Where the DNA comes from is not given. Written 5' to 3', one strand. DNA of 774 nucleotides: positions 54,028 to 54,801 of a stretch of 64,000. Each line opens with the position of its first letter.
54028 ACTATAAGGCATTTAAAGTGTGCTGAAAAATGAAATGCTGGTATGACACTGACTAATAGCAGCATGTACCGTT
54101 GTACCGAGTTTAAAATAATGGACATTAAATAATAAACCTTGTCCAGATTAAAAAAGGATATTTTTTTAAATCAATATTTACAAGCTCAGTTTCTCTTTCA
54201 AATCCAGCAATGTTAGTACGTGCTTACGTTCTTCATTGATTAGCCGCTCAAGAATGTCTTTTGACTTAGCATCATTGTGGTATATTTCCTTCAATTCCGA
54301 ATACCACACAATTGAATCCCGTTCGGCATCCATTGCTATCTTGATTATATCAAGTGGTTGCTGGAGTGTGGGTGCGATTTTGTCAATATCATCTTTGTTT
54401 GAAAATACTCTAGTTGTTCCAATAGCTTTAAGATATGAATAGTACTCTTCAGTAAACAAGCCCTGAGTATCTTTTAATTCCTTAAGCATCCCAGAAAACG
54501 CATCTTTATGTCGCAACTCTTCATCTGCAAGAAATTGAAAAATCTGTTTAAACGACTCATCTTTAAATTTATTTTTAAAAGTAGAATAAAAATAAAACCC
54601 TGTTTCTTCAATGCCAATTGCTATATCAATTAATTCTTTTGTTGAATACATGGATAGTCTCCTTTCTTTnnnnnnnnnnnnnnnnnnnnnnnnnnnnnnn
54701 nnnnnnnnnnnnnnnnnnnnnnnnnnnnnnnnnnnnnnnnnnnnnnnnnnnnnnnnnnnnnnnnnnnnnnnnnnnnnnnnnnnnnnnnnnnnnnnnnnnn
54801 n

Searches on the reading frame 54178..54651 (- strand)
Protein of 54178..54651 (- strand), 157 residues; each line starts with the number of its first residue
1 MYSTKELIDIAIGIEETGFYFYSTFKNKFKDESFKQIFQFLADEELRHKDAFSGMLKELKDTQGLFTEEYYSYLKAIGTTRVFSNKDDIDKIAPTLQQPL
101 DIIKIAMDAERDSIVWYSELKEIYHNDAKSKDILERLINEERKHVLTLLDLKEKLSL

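Call 33: search_protein_families(library=pfam, proteins=[window:54178-54651:-], max_evalue=0.001)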
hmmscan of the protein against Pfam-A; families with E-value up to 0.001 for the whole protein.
window:54178-54651:- (157 aa): 2 families
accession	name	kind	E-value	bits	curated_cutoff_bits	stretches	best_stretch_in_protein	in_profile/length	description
PF02915.23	Rubrerythrin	-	1e-13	52.3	22.8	1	6-151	1-136/137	Rubrerythrin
PF00210.30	Ferritin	-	0.00012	22.5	24.5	0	42-155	41-139/142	Ferritin-like domain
